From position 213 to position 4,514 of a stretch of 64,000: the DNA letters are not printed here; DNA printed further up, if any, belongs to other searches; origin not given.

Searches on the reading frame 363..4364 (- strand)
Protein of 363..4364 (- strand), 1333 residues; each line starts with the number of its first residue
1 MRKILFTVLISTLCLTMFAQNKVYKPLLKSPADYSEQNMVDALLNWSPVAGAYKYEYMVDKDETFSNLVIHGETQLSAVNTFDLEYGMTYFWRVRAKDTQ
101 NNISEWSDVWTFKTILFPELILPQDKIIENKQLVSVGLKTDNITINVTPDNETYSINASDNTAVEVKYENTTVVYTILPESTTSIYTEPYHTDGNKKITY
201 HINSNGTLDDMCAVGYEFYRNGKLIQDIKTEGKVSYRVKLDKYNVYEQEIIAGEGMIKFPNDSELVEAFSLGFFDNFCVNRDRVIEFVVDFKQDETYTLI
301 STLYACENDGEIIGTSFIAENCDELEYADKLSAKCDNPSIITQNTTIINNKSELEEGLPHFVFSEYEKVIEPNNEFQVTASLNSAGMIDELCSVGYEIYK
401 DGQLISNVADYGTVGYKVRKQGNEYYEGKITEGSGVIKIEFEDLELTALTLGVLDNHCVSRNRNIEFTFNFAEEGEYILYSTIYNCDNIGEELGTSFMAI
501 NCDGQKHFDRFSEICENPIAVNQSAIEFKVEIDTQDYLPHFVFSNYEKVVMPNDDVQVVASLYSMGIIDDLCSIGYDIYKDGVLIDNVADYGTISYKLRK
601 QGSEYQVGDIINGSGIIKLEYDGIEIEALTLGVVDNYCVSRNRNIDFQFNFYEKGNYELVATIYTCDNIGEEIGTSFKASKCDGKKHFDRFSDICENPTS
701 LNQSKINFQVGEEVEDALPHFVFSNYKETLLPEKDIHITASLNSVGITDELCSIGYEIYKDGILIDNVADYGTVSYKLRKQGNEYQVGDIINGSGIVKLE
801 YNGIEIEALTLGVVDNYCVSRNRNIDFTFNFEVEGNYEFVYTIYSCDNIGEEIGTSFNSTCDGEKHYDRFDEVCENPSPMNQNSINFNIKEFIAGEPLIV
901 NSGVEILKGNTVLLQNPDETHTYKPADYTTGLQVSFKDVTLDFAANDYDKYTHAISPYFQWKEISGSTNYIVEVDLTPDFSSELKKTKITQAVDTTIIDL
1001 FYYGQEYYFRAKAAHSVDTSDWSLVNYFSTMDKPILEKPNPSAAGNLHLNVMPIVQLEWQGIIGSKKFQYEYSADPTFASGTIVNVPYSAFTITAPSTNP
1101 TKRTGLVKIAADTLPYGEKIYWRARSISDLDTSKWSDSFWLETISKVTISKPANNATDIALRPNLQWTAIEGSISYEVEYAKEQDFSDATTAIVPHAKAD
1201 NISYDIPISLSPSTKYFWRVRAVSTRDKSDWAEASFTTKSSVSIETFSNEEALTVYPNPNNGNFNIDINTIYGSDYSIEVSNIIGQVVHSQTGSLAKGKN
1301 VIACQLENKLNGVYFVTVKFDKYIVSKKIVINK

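Call 72: search_protein_families(library=ncbifam, proteins=[window:363-4364:-], max_evalue=0.00001)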
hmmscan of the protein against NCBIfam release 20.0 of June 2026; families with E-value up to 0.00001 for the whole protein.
window:363-4364:- (1333 aa): 2 families
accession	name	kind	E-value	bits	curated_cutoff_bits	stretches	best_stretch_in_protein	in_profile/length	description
TIGR04183.1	Por_Secre_tail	domain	1.7e-11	43.9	23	1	1255-1332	1-72/72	T9SS type A sorting domain-containing protein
NF038113.1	T9SSA_dep_M36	equivalog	1.8e-08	33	885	1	1237-1332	778-869/869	T9SS-dependent M36 family metallopeptidase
